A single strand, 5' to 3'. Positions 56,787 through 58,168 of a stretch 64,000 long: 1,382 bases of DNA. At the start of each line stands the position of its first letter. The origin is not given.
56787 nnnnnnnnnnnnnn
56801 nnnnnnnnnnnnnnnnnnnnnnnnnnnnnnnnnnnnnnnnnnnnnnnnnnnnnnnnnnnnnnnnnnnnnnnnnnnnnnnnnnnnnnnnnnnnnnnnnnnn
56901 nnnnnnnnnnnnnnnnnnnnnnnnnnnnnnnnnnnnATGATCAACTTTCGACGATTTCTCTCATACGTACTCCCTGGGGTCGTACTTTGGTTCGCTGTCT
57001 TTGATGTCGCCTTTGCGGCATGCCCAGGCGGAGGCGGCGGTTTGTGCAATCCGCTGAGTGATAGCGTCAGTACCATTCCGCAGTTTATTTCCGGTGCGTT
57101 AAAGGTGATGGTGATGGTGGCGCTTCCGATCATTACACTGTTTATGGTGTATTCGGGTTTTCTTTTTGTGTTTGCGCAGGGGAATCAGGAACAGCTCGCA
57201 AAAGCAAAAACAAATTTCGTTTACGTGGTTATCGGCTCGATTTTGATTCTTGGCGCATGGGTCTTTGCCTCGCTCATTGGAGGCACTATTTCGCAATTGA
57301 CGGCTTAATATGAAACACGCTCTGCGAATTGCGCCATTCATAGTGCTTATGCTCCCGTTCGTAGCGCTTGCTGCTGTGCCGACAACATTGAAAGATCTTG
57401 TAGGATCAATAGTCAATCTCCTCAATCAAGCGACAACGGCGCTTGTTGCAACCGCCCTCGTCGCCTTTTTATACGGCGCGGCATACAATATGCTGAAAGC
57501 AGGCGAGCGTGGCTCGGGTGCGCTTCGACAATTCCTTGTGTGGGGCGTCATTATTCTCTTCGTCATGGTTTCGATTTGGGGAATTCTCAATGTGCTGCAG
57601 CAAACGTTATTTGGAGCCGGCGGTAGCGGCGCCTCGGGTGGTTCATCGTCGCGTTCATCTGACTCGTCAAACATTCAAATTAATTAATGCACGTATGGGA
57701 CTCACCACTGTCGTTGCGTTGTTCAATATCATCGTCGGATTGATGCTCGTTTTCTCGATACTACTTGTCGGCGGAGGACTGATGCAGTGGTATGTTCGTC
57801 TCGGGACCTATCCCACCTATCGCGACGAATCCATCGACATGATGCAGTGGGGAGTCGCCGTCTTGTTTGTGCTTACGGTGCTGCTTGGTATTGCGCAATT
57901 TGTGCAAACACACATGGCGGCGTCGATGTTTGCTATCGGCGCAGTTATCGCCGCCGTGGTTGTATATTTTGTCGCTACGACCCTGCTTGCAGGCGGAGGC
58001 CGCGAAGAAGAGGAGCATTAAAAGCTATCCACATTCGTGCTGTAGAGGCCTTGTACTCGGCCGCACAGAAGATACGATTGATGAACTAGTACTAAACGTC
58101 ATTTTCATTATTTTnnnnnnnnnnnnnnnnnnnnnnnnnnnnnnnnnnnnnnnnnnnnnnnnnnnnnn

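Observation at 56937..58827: Tandem array of five TrbC/VirB2-like pilin paralogs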

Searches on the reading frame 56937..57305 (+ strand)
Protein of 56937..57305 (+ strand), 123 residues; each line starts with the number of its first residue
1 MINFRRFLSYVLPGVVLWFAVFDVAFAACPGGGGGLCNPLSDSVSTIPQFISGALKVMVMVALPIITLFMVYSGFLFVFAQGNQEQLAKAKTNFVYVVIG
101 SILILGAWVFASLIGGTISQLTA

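Call 4: search_protein_families(library=pfam, max_evalue=1, proteins=[window:56937-57305:+])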
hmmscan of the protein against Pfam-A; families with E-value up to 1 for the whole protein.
window:56937-57305:+ (123 aa): 3 families
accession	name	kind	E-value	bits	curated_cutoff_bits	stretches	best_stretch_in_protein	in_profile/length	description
PF18895.5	T4SS_pilin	-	5.2e-09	36.5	26.6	1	44-114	2-71/71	Type IV secretion system pilin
PF04956.18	TrbC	-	0.00023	21.8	27.9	1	8-113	11-97/98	TrbC/VIRB2 pilin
PF10140.15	YukC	-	0.24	10.7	27.4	1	55-95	193-233/357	WXG100 protein secretion system (Wss), protein YukC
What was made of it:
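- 56937..57308 (+): O1: the TrbC/VirB2-like pilin paralog. It has a signal peptide (VAFA|A), a two-helix hairpin and a basic loop, and belongs to a separate subfamily from O2-O5. PF18895 at 36.5 bits (above cut-off) and PF04956 at 21.8 bits (below cut-off) (call 4).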

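Call 54: search_solved_structures(query=A6, max_evalue=10, show_alignments=1)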
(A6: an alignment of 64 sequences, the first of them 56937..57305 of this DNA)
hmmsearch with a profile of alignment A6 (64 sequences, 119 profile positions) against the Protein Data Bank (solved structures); distinct sequences matched with E-value up to 10: 2.
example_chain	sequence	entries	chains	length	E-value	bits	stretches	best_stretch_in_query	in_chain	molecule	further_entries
8ipr_C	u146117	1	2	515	8.8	9.6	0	52-71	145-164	Transmembrane ATP-binding protein ABC transporter cydD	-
8ipq_B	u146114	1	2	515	8.8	9.6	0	52-71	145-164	Transmembrane ATP-binding protein ABC transporter cydD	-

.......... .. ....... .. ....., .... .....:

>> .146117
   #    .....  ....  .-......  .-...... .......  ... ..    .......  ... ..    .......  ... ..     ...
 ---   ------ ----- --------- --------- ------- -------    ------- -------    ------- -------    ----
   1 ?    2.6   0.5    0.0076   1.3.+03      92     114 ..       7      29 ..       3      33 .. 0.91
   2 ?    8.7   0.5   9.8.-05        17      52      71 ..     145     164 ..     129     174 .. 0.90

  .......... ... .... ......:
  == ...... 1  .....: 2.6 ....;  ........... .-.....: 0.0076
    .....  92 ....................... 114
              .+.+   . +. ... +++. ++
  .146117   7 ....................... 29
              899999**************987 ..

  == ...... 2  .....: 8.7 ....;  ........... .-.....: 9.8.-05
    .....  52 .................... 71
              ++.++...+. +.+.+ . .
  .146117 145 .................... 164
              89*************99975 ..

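Call 55: search_protein_families(library=pfam, alignment_id=A6, max_evalue=0.01)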
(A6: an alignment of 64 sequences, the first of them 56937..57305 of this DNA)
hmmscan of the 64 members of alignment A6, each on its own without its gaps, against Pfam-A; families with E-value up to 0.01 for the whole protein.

A. member 1, window:56937-57305:+ (123 aa): 2 families
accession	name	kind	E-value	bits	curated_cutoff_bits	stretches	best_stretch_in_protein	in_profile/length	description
PF18895.5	T4SS_pilin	-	5.2e-09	36.5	26.6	1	44-114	2-71/71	Type IV secretion system pilin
PF04956.18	TrbC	-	0.00023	21.8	27.9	1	8-113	11-97/98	TrbC/VIRB2 pilin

B. families by the number of members that match (of 64 scanned): 10 families
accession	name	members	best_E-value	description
PF18895.5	T4SS_pilin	64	1.9e-13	Type IV secretion system pilin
PF04956.18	TrbC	59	8.7e-09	TrbC/VIRB2 pilin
PF07786.18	HGSNAT_cat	8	0.00031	Heparan-alpha-glucosaminide N-acetyltransferase, catalytic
PF18949.5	DUF5693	3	0.00055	Family of unknown function (DUF5693)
PF02674.22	Colicin_V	2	0.001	Colicin V production protein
PF01757.29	Acyl_transf_3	2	0.0017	Acyltransferase domain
PF06664.17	WLS-like_TM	2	0.0019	Wntless-like, transmembrane domain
PF04290.18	DctQ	1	0.0043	Tripartite ATP-independent periplasmic transporters, DctQ component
PF16995.10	tRNA-synt_2_TM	1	0.0055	Transmembrane region of lysyl-tRNA synthetase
PF06011.17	TRP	1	0.0057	Transient receptor potential (TRP) ion channel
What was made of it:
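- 56937..57308 (+): Among orthologs, 64/64 hit PF18895 and 59/64 hit TrbC (call 55).
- On Pfam PF04956 (TrbC/VirB2 pilin): 59/64 O1 orthologs match at E<=0.01, best 8.7e-9 (call 55).
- Closest known: TrbC/VirB2/TraA conjugative pilins of diderm T4SSs. Same: O1 orthologs match the TrbC model (call 55).
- The sequence relationship to TrbC/VirB2 pilins and PF18895 is clear (calls 4, 55).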

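Call 73: search_protein_families(library=ncbifam, max_evalue=0.01, proteins=[window:56937-57305:+])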
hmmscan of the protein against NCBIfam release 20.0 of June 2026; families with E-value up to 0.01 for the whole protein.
window:56937-57305:+ (123 aa): 1 family
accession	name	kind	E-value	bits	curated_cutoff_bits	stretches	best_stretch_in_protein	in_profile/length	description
NF045849.1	ICE_MMCAP2_0565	equivalog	6.9e-06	25.7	40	1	44-117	6-79/80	Mbov_0395 family pilin-like conjugal transfer protein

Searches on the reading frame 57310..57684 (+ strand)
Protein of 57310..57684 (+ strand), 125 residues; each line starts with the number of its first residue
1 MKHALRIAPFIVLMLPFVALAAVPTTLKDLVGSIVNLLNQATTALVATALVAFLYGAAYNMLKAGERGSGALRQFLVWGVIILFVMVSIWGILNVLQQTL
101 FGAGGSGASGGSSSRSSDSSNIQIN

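Call 4: search_protein_families(library=pfam, max_evalue=1, proteins=[window:57310-57684:+])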
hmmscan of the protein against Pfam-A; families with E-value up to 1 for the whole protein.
window:57310-57684:+ (125 aa): 3 families
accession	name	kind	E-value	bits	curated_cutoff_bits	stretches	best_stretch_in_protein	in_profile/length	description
PF16118.10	DUF4834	-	0.25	12.7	27.8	1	80-116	9-45/99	Domain of unknown function (DUF4834)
PF25231.1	DUF7847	-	0.25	11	28.7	1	4-64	13-69/252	Domain of unknown function (DUF7847)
PF12725.13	DUF3810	-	0.52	10.1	28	1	28-93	10-82/311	Protein of unknown function (DUF3810)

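Call 52: search_protein_families(library=pfam, alignment_id=A3, max_evalue=0.01)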
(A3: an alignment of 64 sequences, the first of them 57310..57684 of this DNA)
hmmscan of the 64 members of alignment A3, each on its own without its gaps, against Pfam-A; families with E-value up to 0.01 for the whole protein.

A. member 1, window:57310-57684:+ (125 aa): 0 families

B. families by the number of members that match (of 64 scanned): 14 families
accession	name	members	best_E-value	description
PF18895.5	T4SS_pilin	13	2.8e-06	Type IV secretion system pilin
PF04956.18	TrbC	2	0.00048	TrbC/VIRB2 pilin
PF05478.16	Prominin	2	0.0013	Prominin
PF20535.3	DUF6750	2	0.0026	Family of unknown function (DUF6750)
PF19554.4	DUF6077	2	0.0065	Family of unknown function (DUF6077)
PF20517.3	TMEM127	1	0.0008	Transmembrane protein 127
PF03994.20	DUF350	1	0.00098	Domain of Unknown Function (DUF350)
PF09852.15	DUF2079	1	0.0016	Predicted membrane protein (DUF2079)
PF01737.22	Ycf9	1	0.0017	YCF9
PF11118.13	DUF2627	1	0.0043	Protein of unknown function (DUF2627)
PF00520.37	Ion_trans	1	0.0046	Ion transport protein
PF19094.5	EMC6_arch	1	0.0067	EMC6-arch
PF06664.17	WLS-like_TM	1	0.0084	Wntless-like, transmembrane domain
PF07950.16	MCP1_TM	1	0.0099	MDM10-complementing protein 1, transmembrane domain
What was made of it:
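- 57310..57687 (+): O2: pilin paralog of the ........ subfamily. It has a signal peptide (VALA|A), a hairpin and a fast-evolving Gly/Ser-rich tail. 13/64 orthologs hit PF18895 and 2 hit TrbC (call 52).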

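Call 73: search_protein_families(library=ncbifam, max_evalue=0.01, proteins=[window:57310-57684:+])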
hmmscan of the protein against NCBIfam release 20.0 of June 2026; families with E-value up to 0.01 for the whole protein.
window:57310-57684:+ (125 aa): 0 families

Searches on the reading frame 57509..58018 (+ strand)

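Call 4: search_protein_families(library=pfam, max_evalue=1, proteins=[window:57509-58018:+])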
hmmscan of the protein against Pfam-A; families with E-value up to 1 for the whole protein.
window:57509-58018:+ (170 aa): 1 family
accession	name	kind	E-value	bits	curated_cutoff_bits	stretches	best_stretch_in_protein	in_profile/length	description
PF04893.22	Yip1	-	0.031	14.6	28.6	1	64-156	52-143/173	Yip1 domain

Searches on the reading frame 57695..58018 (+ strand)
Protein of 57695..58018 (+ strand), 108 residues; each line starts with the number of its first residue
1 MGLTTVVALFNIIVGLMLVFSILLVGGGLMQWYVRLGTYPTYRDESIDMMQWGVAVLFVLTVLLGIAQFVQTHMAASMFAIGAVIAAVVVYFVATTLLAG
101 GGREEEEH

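Call 51: search_protein_families(library=pfam, alignment_id=A4, max_evalue=0.01)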
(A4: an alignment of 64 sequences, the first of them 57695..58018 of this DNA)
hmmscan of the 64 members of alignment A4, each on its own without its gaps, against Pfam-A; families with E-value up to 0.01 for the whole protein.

A. member 1, window:57695-58018:+ (108 aa): 0 families

B. families by the number of members that match (of 64 scanned): 22 families
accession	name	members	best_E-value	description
PF18895.5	T4SS_pilin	18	5.9e-05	Type IV secretion system pilin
PF13567.11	DUF4131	7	0.00072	Domain of unknown function (DUF4131)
PF07695.17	7TMR-DISM_7TM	6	7.1e-05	7TM diverse intracellular signalling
PF02322.20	Cyt_bd_oxida_II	5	7.7e-06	Cytochrome bd terminal oxidase subunit II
PF19747.4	DUF6234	5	8e-05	Family of unknown function (DUF6234)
PF09685.15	DUF4870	4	0.0003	Domain of unknown function (DUF4870)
PF14126.11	DUF4293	4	0.0012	Domain of unknown function (DUF4293)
PF00487.30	FA_desaturase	3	0.0037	Fatty acid desaturase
PF16214.10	AC_N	2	0.0055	Adenylyl cyclase N-terminal extracellular and transmembrane region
PF16212.11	PhoLip_ATPase_C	1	0.00085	Phospholipid-translocating P-type ATPase C-terminal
PF12669.12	FeoB_associated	1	0.0016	FeoB-associated Cys-rich membrane protein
PF12670.12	DUF3792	1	0.0022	Protein of unknown function (DUF3792)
PF04923.17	Ninjurin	1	0.0027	Ninjurin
PF06570.16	DUF1129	1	0.0028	Protein of unknown function (DUF1129)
PF00999.27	Na_H_Exchanger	1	0.0032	Sodium/hydrogen exchanger, transmembrane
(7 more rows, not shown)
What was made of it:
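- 57695..58021 (+): O3: a leaderless derivative of the same subfamily. It is a hairpin with a conserved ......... loop, a third TM segment and an acidic C-terminus (EEEEH). 18/64 orthologs hit PF18895 (call 51).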

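Call 73: search_protein_families(library=ncbifam, max_evalue=0.01, proteins=[window:57695-58018:+])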
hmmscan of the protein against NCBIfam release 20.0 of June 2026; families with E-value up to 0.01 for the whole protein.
window:57695-58018:+ (108 aa): 0 families
